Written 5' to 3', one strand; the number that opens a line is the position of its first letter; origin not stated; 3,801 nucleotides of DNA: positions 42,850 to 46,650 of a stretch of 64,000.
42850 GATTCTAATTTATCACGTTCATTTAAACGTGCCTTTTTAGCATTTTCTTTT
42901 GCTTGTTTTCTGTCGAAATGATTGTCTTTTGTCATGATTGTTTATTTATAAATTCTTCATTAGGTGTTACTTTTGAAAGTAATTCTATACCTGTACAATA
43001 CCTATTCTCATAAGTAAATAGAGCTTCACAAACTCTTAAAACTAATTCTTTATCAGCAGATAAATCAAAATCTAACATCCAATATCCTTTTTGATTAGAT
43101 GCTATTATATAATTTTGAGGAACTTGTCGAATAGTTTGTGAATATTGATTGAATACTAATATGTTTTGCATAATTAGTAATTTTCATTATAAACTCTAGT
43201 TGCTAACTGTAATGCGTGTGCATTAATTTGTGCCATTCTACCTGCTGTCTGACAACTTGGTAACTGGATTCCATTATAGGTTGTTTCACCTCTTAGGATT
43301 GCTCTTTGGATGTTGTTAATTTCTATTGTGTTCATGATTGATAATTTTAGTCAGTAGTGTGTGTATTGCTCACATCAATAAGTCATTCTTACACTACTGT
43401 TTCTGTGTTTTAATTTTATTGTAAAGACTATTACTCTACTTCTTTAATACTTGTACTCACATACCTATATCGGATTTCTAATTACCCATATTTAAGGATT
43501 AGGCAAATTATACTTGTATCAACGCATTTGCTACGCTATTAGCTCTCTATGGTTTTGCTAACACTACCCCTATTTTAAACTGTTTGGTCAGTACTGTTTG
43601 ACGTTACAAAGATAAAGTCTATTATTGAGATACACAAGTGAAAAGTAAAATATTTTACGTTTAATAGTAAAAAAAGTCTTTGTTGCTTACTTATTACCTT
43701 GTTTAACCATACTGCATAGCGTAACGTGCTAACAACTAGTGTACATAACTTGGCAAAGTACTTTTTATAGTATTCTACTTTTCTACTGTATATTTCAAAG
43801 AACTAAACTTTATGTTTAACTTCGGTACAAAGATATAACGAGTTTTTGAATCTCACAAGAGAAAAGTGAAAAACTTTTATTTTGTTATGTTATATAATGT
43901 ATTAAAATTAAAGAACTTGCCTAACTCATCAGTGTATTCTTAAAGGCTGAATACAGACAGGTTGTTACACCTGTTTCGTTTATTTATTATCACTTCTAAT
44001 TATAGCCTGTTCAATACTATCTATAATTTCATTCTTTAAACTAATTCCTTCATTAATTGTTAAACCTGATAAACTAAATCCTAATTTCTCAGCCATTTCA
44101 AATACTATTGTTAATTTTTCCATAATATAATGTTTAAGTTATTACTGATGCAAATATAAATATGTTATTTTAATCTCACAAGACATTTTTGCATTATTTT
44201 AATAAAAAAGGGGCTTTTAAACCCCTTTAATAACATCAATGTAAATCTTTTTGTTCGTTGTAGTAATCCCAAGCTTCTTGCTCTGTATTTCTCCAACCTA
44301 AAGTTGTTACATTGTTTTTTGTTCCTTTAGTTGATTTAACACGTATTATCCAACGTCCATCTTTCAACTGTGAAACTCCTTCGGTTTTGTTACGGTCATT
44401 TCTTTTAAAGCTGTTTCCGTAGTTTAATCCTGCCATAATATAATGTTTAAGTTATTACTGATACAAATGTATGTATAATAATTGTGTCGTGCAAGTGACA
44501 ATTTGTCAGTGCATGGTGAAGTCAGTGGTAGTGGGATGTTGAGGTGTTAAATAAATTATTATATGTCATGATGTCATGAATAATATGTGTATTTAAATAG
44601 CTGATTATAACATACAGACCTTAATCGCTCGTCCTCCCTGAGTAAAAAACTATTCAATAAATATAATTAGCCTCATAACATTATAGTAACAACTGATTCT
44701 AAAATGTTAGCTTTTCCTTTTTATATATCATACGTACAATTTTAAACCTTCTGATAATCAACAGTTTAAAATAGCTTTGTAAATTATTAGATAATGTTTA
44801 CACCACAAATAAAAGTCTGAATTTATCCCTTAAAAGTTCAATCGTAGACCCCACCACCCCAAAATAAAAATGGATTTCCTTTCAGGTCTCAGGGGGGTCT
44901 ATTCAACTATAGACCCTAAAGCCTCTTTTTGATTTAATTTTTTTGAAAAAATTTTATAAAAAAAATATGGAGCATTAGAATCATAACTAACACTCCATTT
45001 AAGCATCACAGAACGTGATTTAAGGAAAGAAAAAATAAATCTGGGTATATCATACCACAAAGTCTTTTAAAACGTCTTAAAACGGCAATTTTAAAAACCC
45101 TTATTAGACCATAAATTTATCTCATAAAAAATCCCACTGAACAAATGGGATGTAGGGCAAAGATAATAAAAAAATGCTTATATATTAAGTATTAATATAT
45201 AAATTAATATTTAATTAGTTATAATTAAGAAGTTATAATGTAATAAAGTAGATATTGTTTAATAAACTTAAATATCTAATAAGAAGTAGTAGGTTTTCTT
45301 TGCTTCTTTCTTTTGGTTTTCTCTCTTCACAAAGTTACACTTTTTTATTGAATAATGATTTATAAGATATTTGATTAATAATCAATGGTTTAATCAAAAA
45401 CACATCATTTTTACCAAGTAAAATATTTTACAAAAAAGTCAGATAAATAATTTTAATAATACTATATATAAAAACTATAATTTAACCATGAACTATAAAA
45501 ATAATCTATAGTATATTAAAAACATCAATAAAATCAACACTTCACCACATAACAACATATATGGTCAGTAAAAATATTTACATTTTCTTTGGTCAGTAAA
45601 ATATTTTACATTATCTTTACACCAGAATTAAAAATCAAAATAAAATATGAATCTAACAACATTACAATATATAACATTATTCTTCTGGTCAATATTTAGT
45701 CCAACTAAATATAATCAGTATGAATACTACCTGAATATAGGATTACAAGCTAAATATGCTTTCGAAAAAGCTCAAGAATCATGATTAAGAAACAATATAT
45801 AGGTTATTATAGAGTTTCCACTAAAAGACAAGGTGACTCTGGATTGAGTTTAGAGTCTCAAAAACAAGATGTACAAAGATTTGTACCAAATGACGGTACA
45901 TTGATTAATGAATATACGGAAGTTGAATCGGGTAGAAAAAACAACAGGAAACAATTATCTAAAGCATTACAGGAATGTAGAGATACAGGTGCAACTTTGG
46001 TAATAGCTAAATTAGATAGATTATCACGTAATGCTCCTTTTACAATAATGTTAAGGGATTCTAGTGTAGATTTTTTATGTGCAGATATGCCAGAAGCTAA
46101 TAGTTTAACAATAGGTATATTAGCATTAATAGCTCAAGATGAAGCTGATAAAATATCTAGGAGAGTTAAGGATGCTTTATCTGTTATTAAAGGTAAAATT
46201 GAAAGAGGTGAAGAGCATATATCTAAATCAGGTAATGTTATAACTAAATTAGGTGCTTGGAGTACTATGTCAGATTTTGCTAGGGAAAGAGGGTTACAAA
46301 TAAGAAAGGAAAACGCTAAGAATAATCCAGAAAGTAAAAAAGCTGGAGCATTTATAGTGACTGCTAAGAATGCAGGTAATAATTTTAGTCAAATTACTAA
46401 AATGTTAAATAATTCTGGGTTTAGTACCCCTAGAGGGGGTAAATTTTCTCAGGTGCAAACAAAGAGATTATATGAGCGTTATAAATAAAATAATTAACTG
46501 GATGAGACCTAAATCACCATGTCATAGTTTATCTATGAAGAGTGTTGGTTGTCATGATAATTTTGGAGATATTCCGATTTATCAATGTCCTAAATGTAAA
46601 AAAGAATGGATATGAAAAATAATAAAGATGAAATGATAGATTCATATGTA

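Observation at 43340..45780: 2.4-kb ORF-poor region with iterated motifs and long inverted repeats next to a serine recombinase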

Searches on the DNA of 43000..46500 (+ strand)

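Call 7: search_dna_similar(query=window:43000-46500:+, collection=phages, mode=distant)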
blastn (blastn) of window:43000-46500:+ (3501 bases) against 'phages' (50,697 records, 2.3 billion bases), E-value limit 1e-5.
Records with a match: 5; places in all: 5; records where one place covers at least 80% of the query: 0.
Best place of each record, by identity: 60-80% 5.
By first word of the organism name: Cellulophaga 5.
By host as written in the record: Cellulophaga sp. MM#3 2; Cellulophaga baltica #13 1; Cellulophaga baltica MM#3 1; Cellulophaga baltica #19 1.
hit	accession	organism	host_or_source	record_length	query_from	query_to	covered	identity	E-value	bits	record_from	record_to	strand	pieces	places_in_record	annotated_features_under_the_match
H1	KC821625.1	Cellulophaga phage phi13:1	Cellulophaga baltica #13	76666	980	1093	3%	78.6%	2e-16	96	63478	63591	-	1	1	hypothetical protein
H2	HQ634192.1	Cellulophaga phage phiST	Cellulophaga sp. MM#3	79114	980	1093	3%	77.8%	2e-15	92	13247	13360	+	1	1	none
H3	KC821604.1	Cellulophaga phage phiST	Cellulophaga baltica MM#3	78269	980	1093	3%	77.8%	2e-15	92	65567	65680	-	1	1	hypothetical protein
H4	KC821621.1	Cellulophaga phage phi19:2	Cellulophaga baltica #19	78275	980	1093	3%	77.8%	2e-15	92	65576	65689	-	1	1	hypothetical protein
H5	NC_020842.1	Cellulophaga phage phiST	Cellulophaga sp. MM#3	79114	980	1093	3%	77.8%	2e-15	92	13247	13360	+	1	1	none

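Call 15: search_rna_families(source=window, start=43100, end=45900, threshold=evalue, max_evalue=5)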
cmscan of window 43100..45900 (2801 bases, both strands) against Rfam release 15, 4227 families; matches with E-value up to 5: 1.
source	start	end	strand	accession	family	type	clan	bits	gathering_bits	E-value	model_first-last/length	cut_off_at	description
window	44287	44348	+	RF02716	sno_ncR3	Gene; snRNA; snoRNA; CD-box;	-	18.3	88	1.5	1-75/75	no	Small nucleolar RNA ncR3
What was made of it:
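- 43352..43399 (-): Structured leader RNA element, copy 1. It is a three-way junction: an 8-bp outer stem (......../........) encloses two 4-bp hairpins with loops AAUGA and AGCAAUA. It ends 16 nt before the ATG at 43335. No Rfam match (call 15).
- On Rfam RNA families: Nothing credible at E<=5 in 43100-45900 (call 15).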

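Call 18: get_annotated_region(hit=H1, flank=6000)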
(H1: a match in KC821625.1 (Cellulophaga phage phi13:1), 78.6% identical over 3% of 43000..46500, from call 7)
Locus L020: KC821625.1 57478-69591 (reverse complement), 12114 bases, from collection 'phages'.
description: Cellulophaga phage phi13:1, complete genome.
organism: Cellulophaga phage phi13:1 (NCBI taxid 1327992)
taxonomy: Viruses; Duplodnaviria; Heunggongvirae; Uroviricota; Caudoviricetes; Cbastvirus; Cbastvirus ST
host: Cellulophaga baltica #13; source: seawater; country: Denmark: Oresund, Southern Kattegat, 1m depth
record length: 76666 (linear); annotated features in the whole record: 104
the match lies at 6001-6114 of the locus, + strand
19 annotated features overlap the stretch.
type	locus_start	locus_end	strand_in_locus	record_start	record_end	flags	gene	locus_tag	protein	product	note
CDS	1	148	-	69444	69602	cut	-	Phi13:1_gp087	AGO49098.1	hypothetical protein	-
CDS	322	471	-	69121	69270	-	-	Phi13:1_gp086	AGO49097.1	hypothetical protein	-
CDS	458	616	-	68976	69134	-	-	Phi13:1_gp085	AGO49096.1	hypothetical protein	-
CDS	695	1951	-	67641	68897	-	-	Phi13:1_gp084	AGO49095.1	phage terminase large subunit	annotation based on sequence similarity to NCBI YP_006560438, CDD cl12054, and Pfam PF04466.8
CDS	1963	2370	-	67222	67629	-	-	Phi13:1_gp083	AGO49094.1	hypothetical protein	-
CDS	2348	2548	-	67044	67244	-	-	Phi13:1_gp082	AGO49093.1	hypothetical protein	-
CDS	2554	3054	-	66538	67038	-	-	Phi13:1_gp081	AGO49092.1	structural protein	annotation based on experimental MS/MS proteomics analysis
CDS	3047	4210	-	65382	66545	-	-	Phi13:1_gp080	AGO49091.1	structural protein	annotation based on experimental MS/MS proteomics analysis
CDS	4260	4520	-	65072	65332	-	-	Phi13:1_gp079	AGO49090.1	hypothetical protein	-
CDS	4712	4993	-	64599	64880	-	-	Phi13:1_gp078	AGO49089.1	hypothetical protein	-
CDS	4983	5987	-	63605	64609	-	-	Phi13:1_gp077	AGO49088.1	putative thymidylate synthase complementing protein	annotation based on sequence similarity to NCBI YP_239317 and Pfam PF02511.10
CDS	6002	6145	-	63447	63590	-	-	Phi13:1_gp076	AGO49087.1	hypothetical protein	-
CDS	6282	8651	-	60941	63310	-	-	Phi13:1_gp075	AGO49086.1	DNA-dependent RNA polymerase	annotation based on sequence similarity to NCBI NP_177063, CDD pfam00940, and Pfam PF00940.14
CDS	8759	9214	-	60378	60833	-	-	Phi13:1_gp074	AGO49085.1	hypothetical protein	-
CDS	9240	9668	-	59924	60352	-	-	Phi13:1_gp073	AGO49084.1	hypothetical protein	-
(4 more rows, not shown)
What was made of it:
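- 43955..44181 (-): Window-specific cassette 1: promoter P3 (44151-44181), a 23-nt leader, a 47-aa ORF (43980-44123, phrog_26637) and a hairpin at 43955-43976. The ORF is 78% identical at the nucleotide level to Cellulophaga phage phi13:1 gp076 (calls 7, 18).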

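Call 64: build_rna_model(alignment_id=A3)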
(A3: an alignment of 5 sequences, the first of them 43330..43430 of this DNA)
Model R1 built from alignment A3 (5 sequences, 102 columns); structure: RNAalifold consensus.
model positions 99; base pairs 16; branch points 1; effective number of sequences 1.66; information 0.59 bits per position. Calibrated on 0.2 Mb of random sequence (short: E-values are rough).
structure used (alignment columns):
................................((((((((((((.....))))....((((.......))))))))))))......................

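Call 67: search_with_rna_model(model_id=R1, sources=[window, L024, L025, L026, L027, L148, L149, L150, L151, L154, L021, L022, L023], max_evalue=1)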
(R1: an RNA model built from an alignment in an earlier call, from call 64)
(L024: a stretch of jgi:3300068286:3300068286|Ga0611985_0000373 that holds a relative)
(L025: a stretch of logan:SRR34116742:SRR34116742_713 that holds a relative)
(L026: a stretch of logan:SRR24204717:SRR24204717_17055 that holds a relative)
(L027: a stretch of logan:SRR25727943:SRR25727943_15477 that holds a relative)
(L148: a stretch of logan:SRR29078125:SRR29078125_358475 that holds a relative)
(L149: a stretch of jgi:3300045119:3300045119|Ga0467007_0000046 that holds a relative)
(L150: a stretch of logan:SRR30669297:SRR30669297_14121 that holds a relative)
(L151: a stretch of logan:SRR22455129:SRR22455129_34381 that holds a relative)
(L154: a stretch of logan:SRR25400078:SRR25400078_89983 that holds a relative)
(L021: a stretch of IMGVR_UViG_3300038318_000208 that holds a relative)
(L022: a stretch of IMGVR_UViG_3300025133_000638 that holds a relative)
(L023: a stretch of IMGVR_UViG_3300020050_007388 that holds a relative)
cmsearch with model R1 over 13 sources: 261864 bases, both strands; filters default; matches with E-value up to 1: 13.
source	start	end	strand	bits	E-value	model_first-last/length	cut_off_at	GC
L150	4891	4989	-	108.7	2.3e-19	1-99/99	no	0.31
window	43330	43430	-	103.3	3.2e-18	1-99/99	no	0.29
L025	7698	7794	-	99.4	2.1e-17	1-99/99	no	0.35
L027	7594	7694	-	95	1.7e-16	1-99/99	no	0.27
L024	7236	7332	-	89.1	3e-15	1-99/99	no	0.36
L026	1624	1724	-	61.4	2e-09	1-99/99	no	0.35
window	42707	42799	-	51.8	2.1e-07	1-99/99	no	0.24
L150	3716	3811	-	49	8e-07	1-99/99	no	0.28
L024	5232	5323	-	47.9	1.4e-06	1-99/99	no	0.26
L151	4218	4313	-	47.2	1.9e-06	1-99/99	no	0.26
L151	5733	5845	-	43.1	1.4e-05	1-99/99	no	0.3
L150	4887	4982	+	24.4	0.12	1-99/99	no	0.27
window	43333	43419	+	20.2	0.88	1-99/99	no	0.29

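Call 68: search_with_rna_model(model_id=R1, sources=[window, L024, L025, L026, L027, L148, L149, L150, L151, L154], max_evalue=0.001, make_alignment=true, show_alignments=0)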
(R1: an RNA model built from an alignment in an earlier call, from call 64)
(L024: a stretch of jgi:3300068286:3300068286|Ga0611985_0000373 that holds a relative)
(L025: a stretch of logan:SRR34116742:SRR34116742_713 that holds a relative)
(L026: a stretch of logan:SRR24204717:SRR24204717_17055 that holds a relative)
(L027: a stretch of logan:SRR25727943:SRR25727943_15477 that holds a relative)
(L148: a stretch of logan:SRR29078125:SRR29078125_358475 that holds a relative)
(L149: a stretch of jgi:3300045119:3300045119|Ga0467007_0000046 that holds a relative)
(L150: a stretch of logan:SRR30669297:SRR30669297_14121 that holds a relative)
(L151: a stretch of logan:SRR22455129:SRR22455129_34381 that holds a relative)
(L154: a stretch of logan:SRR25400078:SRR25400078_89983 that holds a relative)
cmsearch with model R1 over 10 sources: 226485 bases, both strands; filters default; matches with E-value up to 0.001: 11.
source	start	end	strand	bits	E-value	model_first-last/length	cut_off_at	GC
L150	4891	4989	-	108.7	2e-19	1-99/99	no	0.31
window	43330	43430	-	103.3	2.7e-18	1-99/99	no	0.29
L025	7698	7794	-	99.4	1.8e-17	1-99/99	no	0.35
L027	7594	7694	-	95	1.5e-16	1-99/99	no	0.27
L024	7236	7332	-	89.1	2.6e-15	1-99/99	no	0.36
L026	1624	1724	-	61.4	1.8e-09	1-99/99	no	0.35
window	42707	42799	-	51.8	1.8e-07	1-99/99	no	0.24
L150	3716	3811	-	49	6.9e-07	1-99/99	no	0.28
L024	5232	5323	-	47.9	1.2e-06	1-99/99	no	0.26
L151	4218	4313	-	47.2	1.6e-06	1-99/99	no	0.26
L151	5733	5845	-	43.1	1.2e-05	1-99/99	no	0.3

Alignment A5: 11 matches aligned to the model, 123 columns, each read 5' to 3' on its own strand. Consensus structure (alignment columns), stored with it:
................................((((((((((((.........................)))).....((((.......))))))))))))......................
